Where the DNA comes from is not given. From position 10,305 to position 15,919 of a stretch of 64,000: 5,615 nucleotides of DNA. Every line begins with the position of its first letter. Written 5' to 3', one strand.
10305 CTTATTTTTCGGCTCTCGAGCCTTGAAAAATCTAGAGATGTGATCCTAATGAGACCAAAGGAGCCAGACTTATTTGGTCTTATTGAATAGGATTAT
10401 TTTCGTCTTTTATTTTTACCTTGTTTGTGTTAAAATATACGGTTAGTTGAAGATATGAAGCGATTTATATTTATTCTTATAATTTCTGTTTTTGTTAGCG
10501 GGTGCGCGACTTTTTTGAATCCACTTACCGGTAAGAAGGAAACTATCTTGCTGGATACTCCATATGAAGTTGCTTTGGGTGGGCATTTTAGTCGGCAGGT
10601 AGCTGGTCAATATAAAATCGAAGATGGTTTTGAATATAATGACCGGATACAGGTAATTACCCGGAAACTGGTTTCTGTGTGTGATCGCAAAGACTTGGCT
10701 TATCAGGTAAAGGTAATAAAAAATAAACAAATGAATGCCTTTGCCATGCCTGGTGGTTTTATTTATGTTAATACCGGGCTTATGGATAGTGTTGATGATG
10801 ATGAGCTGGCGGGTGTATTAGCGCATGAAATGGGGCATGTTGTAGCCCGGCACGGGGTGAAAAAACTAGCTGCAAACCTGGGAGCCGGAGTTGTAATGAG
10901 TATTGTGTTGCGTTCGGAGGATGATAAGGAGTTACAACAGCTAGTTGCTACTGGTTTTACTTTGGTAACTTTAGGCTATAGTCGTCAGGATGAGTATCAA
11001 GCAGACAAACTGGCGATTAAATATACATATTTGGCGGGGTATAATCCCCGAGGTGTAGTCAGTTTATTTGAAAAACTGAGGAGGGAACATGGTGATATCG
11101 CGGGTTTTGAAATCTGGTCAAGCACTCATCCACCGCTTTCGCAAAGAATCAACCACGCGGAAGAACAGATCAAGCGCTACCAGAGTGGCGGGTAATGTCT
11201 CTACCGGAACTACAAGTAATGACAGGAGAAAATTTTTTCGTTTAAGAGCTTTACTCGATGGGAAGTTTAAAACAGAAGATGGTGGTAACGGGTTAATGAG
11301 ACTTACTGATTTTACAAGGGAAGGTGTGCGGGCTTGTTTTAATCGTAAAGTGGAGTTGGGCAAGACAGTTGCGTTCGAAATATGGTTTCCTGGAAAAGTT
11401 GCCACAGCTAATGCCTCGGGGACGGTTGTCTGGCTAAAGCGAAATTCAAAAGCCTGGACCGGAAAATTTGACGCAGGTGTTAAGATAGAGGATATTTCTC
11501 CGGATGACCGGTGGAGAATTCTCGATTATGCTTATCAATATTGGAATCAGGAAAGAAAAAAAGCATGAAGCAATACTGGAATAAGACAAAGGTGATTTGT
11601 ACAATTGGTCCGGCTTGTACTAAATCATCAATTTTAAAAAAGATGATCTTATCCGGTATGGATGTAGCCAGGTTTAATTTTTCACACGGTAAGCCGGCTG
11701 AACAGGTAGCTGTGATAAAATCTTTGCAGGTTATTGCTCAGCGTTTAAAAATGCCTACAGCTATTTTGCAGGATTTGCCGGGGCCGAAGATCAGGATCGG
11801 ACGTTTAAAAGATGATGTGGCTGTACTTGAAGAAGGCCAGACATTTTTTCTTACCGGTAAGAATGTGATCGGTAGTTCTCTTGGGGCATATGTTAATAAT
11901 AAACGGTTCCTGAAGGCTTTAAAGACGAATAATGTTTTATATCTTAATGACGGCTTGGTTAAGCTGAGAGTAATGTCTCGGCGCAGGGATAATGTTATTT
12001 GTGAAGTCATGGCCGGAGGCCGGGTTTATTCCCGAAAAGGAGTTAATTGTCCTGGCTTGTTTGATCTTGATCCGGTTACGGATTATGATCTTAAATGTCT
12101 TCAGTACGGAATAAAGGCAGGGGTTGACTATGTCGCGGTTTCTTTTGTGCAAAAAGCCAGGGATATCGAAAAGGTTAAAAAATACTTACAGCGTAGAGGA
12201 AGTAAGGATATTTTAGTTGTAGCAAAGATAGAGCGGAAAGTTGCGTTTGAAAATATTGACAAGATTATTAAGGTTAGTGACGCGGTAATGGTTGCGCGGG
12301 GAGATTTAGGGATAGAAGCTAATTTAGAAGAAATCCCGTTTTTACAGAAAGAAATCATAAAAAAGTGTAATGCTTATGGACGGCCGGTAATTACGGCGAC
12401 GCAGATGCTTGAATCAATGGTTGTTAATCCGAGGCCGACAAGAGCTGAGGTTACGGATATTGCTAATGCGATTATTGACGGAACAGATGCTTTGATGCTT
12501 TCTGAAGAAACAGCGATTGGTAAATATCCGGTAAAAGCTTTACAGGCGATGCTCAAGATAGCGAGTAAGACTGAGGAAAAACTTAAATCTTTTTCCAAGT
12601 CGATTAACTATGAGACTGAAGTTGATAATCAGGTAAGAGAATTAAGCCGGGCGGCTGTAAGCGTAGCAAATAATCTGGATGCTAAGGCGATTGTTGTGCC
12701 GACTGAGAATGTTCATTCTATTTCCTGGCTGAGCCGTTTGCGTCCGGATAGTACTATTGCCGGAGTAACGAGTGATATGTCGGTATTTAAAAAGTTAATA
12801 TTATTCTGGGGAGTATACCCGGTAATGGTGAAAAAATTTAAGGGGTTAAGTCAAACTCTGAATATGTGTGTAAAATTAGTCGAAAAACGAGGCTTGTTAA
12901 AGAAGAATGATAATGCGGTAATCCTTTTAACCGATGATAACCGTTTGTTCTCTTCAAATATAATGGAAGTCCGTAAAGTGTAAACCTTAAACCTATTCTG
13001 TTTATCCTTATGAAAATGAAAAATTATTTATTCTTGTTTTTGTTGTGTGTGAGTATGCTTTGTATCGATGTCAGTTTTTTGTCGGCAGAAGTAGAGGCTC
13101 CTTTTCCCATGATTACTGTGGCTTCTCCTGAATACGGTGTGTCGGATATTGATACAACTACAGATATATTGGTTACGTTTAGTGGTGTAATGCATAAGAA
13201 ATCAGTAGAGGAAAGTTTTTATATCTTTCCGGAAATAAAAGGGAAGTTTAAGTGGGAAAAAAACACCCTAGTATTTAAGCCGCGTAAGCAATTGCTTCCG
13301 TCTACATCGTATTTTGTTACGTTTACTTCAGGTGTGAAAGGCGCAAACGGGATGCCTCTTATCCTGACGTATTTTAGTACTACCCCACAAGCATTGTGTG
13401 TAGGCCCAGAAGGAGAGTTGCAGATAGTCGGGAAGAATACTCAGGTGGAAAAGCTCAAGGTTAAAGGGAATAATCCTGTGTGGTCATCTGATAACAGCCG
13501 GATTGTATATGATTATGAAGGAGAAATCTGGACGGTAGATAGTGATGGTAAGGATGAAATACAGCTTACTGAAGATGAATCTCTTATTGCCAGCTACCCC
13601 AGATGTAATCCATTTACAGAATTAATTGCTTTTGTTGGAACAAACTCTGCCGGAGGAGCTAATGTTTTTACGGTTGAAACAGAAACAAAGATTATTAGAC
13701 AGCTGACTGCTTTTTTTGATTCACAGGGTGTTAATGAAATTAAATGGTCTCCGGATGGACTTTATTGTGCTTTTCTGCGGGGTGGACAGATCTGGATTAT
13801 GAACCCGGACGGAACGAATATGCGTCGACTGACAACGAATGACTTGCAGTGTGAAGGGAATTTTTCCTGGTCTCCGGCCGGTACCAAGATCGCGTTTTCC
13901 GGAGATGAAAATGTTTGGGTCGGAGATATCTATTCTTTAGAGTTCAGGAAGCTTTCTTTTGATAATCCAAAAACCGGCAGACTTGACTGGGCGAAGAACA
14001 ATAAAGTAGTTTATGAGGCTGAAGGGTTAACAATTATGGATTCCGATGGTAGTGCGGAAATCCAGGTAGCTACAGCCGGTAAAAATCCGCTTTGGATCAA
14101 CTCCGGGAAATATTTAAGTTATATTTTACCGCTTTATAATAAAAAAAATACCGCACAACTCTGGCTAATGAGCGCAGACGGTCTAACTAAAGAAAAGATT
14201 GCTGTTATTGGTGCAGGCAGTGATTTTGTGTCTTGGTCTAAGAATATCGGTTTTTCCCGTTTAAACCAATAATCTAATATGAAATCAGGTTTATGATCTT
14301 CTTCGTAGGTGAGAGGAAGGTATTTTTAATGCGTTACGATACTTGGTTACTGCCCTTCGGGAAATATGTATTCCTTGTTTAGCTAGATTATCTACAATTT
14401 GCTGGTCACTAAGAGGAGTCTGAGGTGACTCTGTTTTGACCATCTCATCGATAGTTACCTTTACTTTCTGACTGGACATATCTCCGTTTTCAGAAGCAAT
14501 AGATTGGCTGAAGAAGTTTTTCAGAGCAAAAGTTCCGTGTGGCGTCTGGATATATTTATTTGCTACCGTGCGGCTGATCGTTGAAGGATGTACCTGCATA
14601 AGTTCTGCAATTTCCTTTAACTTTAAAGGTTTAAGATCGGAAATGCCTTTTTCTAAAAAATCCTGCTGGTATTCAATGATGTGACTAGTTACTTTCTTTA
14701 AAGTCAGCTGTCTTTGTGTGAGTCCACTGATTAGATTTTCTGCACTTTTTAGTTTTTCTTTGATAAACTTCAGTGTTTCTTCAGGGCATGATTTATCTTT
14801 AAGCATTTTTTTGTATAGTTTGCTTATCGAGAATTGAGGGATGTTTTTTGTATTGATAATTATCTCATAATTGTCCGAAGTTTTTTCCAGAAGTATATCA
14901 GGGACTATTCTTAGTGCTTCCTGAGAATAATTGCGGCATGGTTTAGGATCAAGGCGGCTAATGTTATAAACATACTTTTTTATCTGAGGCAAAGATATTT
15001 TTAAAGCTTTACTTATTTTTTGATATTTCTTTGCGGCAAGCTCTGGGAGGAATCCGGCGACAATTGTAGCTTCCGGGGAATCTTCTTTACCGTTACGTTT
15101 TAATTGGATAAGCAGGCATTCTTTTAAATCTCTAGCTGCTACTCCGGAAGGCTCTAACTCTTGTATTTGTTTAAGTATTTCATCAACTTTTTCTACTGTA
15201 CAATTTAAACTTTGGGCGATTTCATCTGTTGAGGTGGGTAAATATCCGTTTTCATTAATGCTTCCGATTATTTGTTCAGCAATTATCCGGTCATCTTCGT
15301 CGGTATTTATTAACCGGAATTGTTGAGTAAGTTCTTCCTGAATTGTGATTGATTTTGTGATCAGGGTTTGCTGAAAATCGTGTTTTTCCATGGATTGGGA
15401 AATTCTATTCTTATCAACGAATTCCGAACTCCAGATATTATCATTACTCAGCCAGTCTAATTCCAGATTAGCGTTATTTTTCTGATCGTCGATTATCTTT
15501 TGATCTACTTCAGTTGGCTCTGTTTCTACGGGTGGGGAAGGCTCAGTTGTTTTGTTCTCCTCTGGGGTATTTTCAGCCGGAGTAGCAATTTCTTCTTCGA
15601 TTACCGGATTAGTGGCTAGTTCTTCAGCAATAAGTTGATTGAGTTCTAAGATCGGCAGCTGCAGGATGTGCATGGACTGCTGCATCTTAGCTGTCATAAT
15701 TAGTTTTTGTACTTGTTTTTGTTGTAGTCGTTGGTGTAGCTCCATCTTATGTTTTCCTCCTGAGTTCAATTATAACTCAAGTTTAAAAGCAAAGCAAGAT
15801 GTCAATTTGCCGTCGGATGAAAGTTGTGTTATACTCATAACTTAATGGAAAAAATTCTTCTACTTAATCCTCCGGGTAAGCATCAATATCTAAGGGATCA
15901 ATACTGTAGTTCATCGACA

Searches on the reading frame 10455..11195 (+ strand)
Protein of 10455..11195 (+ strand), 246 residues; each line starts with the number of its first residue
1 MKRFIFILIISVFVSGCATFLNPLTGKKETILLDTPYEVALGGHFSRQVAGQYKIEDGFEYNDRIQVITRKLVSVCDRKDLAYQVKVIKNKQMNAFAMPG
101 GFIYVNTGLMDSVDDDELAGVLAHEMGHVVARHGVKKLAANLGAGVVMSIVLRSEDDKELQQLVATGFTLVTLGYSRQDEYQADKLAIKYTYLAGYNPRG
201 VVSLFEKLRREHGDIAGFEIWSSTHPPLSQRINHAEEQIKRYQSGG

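Call 58: search_protein_families(library=pfam, proteins=[window:10455-11195:+], max_evalue=0.00001)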
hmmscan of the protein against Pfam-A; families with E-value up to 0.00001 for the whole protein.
window:10455-11195:+ (246 aa): 1 family
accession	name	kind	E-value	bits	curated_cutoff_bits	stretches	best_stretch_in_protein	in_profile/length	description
PF01435.24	Peptidase_M48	-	1.2e-37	130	20.3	1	62-237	4-184/186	Peptidase family M48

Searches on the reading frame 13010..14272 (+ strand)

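Call 4: search_protein_families(library=pfam, proteins=[window:13010-14272:+], max_evalue=0.01)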
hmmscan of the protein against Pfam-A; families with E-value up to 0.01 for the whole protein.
window:13010-14272:+ (420 aa): 5 families
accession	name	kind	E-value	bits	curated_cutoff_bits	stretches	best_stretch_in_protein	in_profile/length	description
PF00930.27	DPPIV_N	-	5.2e-11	42.3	22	0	152-191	44-83/354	Dipeptidyl peptidase IV (DPP IV) N-terminal region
PF13205.12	Big_5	-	5.5e-11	43.6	23.6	1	33-116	5-94/105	Bacterial Ig-like domain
PF07676.18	PD40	-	1.9e-06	28.1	20.9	0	282-301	11-30/38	WD40-like Beta Propeller Repeat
PF04053.20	B-prop_COPA_B_2nd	-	0.002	18.1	57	0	123-267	39-174/248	COPA/B second beta-propeller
PF24817.1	WD40_WDHD1_1st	-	0.0045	16.6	109.9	1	224-301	164-244/291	WDHD1 first WD40 domain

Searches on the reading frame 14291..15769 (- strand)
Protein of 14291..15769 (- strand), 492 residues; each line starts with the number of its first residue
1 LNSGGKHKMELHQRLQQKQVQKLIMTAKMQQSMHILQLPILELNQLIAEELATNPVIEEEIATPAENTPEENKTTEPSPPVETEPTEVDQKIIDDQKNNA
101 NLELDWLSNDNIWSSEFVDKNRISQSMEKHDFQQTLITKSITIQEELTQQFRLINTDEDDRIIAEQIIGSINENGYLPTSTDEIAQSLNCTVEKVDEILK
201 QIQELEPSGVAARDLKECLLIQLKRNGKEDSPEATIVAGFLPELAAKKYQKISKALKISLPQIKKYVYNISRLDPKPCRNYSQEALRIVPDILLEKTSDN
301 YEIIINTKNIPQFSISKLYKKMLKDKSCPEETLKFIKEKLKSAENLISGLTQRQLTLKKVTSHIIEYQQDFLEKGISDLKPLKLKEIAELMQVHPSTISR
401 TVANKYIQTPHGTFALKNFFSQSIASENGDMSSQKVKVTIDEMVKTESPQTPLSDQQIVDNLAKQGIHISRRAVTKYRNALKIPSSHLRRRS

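Call 4: search_protein_families(library=pfam, proteins=[window:14291-15769:-], max_evalue=0.01)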
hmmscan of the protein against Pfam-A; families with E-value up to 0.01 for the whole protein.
window:14291-15769:- (492 aa): 15 families
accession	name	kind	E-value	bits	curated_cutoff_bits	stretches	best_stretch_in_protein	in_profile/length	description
PF04552.19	Sigma54_DBD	-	1.1e-57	194.7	22.8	1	334-491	2-160/160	Sigma-54, DNA binding domain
PF04963.19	Sigma54_CBD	-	1.8e-53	181.5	22.9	1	135-319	4-185/185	Sigma-54 factor, core binding domain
PF00309.25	Sigma54_AID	-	1.9e-15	56.9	23.8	1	14-59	1-46/46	Sigma-54 factor, Activator interacting domain (AID)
PF13384.12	HTH_23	-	3.7e-05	23.8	24.6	0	383-403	19-39/50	Homeodomain-like domain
PF08281.18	Sigma70_r4_2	-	0.0001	22.3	25.7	0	382-401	27-46/54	Sigma-70, region 4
PF10078.15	DUF2316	-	0.00054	20.6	26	0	179-232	24-74/89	Uncharacterized protein conserved in bacteria (DUF2316)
PF13545.12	HTH_Crp_2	-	0.00055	20.3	27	0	177-204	21-48/70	Crp-like helix-turn-helix domain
PF04539.22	Sigma70_r3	-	0.0011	19.5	25.3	0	180-203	22-45/78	Sigma-70 region 3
PF01047.28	MarR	-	0.0016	18.7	24.6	0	376-402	12-38/59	MarR family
PF13936.12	HTH_38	-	0.0037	17.4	27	0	384-401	23-40/44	Helix-turn-helix domain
PF08279.18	HTH_11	-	0.0042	17.4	25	0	380-403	14-37/55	HTH domain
PF22979.2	HTH_69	-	0.0058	16.9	27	0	180-211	28-56/69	Winged helix-turn-helix domain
PF01325.25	Fe_dep_repress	-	0.0061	17.2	26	0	379-402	20-43/60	Iron dependent repressor, N-terminal DNA binding domain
PF13730.12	HTH_36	-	0.0093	16.2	25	0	384-403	28-47/55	Helix-turn-helix domain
PF08280.17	HTH_Mga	-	0.0095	16.3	23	0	180-205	21-46/59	M protein trans-acting positive regulator (MGA) HTH domain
